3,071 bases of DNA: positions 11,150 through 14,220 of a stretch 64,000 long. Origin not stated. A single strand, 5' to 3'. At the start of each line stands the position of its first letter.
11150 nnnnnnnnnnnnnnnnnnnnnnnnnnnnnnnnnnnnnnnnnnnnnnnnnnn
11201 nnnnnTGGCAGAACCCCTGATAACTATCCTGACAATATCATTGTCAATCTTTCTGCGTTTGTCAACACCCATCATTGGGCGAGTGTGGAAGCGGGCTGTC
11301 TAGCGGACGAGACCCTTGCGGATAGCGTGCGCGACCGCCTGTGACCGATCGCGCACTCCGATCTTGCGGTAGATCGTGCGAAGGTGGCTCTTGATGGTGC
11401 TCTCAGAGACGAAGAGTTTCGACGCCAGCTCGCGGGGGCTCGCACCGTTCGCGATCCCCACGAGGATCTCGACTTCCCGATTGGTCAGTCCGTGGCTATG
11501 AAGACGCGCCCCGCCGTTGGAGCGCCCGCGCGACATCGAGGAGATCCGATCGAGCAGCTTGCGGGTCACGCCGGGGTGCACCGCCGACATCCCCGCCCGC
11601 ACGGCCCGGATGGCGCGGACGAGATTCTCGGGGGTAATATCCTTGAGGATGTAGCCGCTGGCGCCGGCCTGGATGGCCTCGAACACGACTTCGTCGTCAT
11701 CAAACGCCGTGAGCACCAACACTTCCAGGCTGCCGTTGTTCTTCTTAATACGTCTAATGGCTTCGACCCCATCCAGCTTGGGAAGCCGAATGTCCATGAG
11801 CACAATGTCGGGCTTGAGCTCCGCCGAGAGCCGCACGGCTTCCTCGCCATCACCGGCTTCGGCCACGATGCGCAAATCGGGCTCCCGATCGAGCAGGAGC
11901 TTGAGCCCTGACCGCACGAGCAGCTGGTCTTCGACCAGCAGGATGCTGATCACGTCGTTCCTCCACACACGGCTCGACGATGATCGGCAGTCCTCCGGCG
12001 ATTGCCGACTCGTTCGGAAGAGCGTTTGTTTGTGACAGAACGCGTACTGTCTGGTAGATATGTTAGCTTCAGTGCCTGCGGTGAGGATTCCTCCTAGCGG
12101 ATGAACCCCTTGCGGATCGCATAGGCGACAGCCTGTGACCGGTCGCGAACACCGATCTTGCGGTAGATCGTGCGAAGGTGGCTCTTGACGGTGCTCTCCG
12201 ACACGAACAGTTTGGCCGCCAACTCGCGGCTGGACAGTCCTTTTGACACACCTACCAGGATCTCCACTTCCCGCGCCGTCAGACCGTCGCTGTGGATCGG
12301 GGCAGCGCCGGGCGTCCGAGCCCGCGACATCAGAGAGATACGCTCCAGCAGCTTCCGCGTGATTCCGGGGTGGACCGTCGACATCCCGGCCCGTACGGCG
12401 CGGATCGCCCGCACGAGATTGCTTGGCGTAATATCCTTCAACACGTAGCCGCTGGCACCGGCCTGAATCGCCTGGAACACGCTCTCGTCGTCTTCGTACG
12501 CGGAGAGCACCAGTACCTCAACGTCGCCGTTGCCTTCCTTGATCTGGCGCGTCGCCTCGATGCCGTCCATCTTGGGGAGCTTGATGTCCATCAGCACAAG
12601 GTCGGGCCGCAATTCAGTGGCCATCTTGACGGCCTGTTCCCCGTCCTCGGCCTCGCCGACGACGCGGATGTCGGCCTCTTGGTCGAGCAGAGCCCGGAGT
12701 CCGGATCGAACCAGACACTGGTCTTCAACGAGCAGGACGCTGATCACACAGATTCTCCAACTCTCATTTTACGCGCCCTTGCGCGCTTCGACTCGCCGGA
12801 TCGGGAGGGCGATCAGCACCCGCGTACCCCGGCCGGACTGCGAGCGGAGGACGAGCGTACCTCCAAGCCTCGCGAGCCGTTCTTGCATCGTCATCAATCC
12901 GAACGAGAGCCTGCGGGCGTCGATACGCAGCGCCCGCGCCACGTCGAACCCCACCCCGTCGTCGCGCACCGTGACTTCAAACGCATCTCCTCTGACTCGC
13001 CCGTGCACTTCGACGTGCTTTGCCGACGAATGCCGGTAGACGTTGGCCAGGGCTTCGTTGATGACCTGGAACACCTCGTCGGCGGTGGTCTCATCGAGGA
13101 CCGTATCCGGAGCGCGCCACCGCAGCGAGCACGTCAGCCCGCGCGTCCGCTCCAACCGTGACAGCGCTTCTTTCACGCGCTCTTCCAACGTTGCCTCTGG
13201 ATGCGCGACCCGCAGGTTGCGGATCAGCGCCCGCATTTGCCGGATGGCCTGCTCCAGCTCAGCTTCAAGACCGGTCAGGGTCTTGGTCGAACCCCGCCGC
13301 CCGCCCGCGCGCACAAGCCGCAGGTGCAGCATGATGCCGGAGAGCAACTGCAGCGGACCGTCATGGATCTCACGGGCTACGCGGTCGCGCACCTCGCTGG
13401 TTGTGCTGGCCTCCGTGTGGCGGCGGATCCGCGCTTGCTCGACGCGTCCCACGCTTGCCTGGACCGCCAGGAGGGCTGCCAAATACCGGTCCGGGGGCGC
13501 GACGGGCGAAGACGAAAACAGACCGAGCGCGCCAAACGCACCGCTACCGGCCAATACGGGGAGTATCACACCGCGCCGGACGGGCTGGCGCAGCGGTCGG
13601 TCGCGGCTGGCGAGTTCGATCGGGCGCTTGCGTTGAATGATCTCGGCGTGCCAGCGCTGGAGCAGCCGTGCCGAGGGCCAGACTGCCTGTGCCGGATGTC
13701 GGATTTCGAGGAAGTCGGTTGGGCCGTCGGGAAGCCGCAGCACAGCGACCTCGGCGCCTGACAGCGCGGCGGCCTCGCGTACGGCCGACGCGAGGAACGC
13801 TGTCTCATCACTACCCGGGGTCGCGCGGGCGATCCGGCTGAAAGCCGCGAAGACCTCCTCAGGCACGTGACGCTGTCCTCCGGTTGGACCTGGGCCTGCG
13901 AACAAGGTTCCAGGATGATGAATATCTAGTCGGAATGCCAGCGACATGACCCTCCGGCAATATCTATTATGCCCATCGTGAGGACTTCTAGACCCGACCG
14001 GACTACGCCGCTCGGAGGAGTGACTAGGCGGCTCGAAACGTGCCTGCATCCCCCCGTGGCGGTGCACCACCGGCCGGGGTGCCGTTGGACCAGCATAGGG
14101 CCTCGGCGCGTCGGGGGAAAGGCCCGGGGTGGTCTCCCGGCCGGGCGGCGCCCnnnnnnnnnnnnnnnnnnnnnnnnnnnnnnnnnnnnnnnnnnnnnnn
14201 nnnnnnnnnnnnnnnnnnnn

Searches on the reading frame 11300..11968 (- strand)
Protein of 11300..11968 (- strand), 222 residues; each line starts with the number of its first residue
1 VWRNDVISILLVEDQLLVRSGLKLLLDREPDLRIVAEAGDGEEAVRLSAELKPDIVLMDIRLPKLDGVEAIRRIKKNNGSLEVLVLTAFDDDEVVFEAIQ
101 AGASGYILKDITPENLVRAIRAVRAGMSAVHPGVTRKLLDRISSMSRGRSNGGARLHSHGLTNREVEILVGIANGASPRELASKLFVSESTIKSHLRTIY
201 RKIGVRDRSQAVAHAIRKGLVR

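Call 14: search_protein_families(library=pfam, proteins=[window:11300-11968:-], max_evalue=0.0001)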
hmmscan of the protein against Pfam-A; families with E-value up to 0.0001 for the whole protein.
window:11300-11968:- (222 aa): 2 families
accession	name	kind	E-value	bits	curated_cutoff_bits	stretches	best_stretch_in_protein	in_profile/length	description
PF00072.30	Response_reg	-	2e-29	102.5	30.2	1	9-121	1-111/111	Response regulator receiver domain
PF00196.25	GerE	-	6.5e-16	58.1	23.5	1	161-215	3-57/57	Bacterial regulatory proteins, luxR family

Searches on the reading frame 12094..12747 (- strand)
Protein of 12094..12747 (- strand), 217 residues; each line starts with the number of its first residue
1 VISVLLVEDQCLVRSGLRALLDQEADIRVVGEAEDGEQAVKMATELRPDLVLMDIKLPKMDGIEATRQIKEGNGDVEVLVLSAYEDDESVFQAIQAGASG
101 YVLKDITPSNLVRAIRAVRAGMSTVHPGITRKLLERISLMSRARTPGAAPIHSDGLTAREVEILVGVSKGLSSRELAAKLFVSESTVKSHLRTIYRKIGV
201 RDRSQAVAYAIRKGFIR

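Call 14: search_protein_families(library=pfam, proteins=[window:12094-12747:-], max_evalue=0.0001)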
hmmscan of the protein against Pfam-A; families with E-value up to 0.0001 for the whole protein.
window:12094-12747:- (217 aa): 2 families
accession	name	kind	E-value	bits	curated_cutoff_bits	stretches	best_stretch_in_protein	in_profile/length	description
PF00072.30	Response_reg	-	4.8e-31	107.6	30.2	1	4-116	1-111/111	Response regulator receiver domain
PF00196.25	GerE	-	4e-17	62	23.5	1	155-210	2-57/57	Bacterial regulatory proteins, luxR family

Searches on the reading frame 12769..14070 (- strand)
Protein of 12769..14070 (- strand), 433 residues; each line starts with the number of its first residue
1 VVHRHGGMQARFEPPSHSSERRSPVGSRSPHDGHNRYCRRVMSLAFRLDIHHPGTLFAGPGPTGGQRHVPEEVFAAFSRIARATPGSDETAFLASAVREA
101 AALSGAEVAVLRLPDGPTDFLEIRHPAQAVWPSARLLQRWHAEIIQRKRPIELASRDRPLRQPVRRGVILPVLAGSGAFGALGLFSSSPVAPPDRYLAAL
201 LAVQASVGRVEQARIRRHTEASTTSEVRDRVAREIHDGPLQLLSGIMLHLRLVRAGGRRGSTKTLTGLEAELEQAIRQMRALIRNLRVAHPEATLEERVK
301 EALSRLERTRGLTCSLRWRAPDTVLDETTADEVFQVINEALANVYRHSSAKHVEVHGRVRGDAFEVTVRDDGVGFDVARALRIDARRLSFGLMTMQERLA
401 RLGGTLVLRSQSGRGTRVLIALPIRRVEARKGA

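Call 8: search_protein_families(library=ncbifam, proteins=[window:12769-14070:-], max_evalue=0.00001)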
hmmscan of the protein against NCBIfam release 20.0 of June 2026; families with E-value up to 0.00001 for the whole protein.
window:12769-14070:- (433 aa): 7 families
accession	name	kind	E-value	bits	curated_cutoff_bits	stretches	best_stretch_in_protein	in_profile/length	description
NF008184.0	PRK10935.1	equivalog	9e-29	100.5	553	1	216-425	352-560/565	nitrate/nitrite two-component system sensor histidine kinase NarQ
NF008649.0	PRK11644.1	equivalog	4.1e-24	85.2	408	1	223-425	299-497/499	signal transduction histidine-protein kinase/phosphatase UhpB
NF052443.1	SensHisKinMctS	equivalog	3e-23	81.9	700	1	222-426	245-450/457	two-component system sensor histidine kinase MctS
NF047322.1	HK_morpho_MacS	equivalog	1.5e-20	73.7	300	1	203-422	158-366/367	MacS family sensor histidine kinase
NF007896.0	PRK10600.1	equivalog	4.9e-20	71.7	578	1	225-421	388-582/598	nitrate/nitrite two-component system sensor histidine kinase NarX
NF052531.1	Strep_LiaS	equivalog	1.8e-19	70.2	450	1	203-424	110-327/328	envelope stress sensor histidine kinase LiaS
NF047786.1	his_kin_MadS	equivalog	1.2e-15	57.6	500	1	214-423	217-434/434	MadS family sensor histidine kinase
